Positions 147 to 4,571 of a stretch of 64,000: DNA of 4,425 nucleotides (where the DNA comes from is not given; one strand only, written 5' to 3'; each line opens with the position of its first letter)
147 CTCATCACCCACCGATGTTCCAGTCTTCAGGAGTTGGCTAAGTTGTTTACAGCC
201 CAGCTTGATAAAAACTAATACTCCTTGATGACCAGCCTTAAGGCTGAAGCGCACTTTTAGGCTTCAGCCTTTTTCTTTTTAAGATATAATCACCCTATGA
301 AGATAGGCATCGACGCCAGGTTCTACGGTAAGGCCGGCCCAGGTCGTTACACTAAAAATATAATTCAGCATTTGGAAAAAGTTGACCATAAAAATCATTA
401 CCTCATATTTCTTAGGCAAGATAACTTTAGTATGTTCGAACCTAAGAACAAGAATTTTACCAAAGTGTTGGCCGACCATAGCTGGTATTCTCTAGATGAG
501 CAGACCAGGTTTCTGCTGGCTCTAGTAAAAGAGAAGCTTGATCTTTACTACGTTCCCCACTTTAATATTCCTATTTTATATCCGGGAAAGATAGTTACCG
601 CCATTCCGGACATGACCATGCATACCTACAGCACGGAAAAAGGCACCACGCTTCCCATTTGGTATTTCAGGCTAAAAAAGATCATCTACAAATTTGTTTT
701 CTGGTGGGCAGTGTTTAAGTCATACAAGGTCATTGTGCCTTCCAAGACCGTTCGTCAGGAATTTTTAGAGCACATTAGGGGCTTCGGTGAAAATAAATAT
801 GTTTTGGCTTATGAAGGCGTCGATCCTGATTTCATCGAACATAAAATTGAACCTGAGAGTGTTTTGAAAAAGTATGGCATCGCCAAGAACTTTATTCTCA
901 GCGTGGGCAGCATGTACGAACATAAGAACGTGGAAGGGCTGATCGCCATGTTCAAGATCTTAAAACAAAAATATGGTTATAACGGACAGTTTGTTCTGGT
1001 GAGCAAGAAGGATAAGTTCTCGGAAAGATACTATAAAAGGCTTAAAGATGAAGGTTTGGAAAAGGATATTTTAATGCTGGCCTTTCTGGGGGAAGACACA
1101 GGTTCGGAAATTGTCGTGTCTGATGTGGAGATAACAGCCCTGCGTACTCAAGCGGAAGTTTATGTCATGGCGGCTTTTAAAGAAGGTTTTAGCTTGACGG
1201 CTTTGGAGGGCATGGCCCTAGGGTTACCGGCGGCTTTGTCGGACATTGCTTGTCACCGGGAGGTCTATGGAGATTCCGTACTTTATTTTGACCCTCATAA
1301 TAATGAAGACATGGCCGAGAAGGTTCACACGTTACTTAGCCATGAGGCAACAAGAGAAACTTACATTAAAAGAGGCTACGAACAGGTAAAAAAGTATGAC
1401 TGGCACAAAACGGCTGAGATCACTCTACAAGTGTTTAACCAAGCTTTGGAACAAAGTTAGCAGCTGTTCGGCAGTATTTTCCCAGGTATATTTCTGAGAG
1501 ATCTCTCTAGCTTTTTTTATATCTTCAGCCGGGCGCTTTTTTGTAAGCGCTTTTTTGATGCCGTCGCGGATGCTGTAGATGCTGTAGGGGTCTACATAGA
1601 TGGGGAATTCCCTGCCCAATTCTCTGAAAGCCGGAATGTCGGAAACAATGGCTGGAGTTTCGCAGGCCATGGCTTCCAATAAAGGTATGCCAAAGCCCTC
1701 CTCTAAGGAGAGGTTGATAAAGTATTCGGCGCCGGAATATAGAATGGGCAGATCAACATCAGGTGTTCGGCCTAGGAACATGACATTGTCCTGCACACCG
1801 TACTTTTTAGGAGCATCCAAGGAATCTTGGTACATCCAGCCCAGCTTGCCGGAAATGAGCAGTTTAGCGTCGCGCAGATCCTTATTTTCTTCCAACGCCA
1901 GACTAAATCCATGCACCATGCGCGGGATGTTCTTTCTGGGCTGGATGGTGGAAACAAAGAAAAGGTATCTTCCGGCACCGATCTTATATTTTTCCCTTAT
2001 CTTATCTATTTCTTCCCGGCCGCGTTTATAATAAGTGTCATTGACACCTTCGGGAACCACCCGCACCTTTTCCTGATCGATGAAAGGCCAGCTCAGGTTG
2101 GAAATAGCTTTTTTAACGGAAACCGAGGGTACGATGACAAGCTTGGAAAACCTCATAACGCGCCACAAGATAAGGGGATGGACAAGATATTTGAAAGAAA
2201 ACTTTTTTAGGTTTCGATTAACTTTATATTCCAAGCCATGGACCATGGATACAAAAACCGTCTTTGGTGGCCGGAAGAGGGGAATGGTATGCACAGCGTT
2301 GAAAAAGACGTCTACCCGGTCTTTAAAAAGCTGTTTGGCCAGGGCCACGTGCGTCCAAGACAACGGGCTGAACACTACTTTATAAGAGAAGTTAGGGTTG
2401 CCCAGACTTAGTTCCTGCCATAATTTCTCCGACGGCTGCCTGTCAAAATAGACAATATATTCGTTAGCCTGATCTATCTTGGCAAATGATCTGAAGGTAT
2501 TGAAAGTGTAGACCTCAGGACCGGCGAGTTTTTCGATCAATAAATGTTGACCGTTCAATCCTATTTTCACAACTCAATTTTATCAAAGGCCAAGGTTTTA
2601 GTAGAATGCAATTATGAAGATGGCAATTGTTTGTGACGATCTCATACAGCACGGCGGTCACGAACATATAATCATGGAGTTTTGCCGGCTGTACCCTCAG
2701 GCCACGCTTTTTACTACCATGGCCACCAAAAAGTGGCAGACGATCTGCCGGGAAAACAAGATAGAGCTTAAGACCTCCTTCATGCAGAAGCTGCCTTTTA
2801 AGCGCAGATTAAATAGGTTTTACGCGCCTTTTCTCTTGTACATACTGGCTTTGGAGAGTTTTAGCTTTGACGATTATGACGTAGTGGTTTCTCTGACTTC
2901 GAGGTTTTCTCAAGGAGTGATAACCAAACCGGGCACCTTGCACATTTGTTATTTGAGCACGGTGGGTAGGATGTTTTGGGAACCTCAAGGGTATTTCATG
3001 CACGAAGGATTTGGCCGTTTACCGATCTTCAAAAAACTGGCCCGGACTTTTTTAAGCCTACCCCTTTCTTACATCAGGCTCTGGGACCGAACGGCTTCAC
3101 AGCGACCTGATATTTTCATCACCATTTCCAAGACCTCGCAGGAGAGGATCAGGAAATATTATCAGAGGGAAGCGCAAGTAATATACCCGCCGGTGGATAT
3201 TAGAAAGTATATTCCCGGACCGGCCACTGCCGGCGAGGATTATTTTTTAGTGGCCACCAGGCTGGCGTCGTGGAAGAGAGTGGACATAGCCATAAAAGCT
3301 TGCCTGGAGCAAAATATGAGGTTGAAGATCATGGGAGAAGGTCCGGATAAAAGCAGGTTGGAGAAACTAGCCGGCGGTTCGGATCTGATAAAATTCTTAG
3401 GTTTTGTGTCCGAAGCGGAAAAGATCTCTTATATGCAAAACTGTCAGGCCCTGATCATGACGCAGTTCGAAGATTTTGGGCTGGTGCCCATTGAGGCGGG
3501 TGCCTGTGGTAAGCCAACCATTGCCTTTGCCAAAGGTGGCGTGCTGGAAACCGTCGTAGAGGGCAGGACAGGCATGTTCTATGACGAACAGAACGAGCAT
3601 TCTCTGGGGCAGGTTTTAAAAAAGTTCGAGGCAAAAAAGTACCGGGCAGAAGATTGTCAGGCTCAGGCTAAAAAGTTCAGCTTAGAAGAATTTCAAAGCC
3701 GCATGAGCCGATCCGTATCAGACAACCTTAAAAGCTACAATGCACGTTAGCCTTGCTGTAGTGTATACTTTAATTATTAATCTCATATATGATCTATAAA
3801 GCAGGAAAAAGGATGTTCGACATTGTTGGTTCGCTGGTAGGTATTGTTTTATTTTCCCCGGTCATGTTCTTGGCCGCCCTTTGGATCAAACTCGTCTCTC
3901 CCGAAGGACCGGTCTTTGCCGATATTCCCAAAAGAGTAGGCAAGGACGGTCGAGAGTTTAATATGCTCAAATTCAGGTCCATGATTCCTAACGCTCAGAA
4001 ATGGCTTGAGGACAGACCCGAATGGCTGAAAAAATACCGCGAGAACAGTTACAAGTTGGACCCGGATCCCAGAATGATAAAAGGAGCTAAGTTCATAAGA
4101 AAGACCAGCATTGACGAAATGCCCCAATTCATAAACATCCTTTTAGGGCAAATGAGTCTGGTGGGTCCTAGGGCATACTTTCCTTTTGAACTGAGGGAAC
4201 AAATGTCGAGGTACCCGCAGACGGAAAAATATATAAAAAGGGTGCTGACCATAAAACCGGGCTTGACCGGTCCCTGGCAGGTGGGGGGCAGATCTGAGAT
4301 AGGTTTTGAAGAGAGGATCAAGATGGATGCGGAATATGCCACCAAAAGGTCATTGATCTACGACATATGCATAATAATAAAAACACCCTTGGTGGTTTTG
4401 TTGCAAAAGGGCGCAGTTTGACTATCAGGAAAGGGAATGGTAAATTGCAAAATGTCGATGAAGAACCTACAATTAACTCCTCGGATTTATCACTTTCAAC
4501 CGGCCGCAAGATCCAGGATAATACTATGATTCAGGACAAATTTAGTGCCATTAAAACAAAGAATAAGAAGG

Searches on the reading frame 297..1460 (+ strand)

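Call 25: search_protein_families(library=pfam, proteins=[window:297-1460:+], max_evalue=0.0001)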
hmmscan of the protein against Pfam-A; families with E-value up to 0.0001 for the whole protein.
window:297-1460:+ (387 aa): 4 families
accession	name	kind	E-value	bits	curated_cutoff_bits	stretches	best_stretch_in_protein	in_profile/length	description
PF00534.26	Glycos_transf_1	-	1.3e-20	74.1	26.4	1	197-362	15-171/172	Glycosyl transferases group 1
PF13692.12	Glyco_trans_1_4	-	8.6e-16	58.9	27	1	199-348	3-141/142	Glycosyl transferases group 1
PF13524.12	Glyco_trans_1_2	-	3.7e-06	27.4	25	1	299-374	64-140/144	Glycosyl transferase-like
PF13439.12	Glyco_transf_4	-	2.2e-05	25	28.5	1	14-178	3-169/170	Glycosyltransferase Family 4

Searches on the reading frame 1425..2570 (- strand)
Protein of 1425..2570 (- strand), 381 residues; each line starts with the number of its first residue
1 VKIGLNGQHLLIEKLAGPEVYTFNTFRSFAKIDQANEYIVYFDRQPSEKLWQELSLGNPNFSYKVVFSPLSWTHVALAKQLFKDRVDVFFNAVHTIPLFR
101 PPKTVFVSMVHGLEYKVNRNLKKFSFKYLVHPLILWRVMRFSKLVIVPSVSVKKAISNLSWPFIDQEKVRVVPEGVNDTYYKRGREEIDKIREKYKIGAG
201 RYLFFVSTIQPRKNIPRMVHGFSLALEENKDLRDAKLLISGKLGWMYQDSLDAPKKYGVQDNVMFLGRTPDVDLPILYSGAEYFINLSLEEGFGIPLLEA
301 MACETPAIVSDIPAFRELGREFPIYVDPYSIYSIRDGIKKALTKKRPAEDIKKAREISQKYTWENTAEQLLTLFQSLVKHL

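Call 25: search_protein_families(library=pfam, proteins=[window:1425-2570:-], max_evalue=0.0001)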
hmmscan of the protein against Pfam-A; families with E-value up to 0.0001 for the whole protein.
window:1425-2570:- (381 aa): 4 families
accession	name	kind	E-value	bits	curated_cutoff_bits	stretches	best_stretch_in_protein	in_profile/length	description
PF00534.26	Glycos_transf_1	-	3.4e-27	95.5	26.4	1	188-354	2-168/172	Glycosyl transferases group 1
PF13692.12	Glyco_trans_1_4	-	4.2e-18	66.4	27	1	201-330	2-128/142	Glycosyl transferases group 1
PF13524.12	Glyco_trans_1_2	-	1.1e-08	35.6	25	1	226-371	6-143/144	Glycosyl transferase-like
PF13439.12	Glyco_transf_4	-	2.6e-06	28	28.5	1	67-178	54-168/170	Glycosyltransferase Family 4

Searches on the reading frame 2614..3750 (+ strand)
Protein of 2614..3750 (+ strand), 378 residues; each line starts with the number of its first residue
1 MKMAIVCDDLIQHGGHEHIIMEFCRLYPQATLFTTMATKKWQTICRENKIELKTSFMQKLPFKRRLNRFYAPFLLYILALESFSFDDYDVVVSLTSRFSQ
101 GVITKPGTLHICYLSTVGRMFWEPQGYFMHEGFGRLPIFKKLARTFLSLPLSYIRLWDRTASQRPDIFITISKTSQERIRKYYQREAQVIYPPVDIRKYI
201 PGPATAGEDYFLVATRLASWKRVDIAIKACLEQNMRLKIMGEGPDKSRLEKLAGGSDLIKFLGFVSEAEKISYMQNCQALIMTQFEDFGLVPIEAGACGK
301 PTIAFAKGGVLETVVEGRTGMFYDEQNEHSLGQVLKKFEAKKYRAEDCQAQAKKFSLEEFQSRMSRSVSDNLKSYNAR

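Call 25: search_protein_families(library=pfam, proteins=[window:2614-3750:+], max_evalue=0.0001)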
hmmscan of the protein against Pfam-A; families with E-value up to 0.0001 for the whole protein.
window:2614-3750:+ (378 aa): 4 families
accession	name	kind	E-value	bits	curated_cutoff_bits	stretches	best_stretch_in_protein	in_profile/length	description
PF00534.26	Glycos_transf_1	-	1.5e-27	96.7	26.4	1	207-354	14-171/172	Glycosyl transferases group 1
PF13692.12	Glyco_trans_1_4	-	6.8e-18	65.7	27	1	211-333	4-134/142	Glycosyl transferases group 1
PF13439.12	Glyco_transf_4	-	2.7e-05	24.7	28.5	1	14-197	2-169/170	Glycosyltransferase Family 4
PF20706.3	GT4-conflict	-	3.5e-05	23.4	26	1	203-317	192-323/385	Family 4 Glycosyltransferase in conflict systems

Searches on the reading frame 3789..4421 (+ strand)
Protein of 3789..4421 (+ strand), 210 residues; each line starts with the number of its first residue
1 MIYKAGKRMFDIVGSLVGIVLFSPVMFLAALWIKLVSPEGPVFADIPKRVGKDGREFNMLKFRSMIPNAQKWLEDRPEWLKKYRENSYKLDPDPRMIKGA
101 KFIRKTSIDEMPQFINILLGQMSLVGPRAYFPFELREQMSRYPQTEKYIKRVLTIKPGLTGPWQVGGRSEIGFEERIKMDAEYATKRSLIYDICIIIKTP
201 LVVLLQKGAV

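Call 25: search_protein_families(library=pfam, proteins=[window:3789-4421:+], max_evalue=0.0001)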
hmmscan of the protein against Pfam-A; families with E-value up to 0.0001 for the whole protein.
window:3789-4421:+ (210 aa): 1 family
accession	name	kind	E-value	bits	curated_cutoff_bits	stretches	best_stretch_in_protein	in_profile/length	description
PF02397.22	Bac_transf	-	1.8e-56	191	27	1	7-204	1-178/179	Bacterial sugar transferase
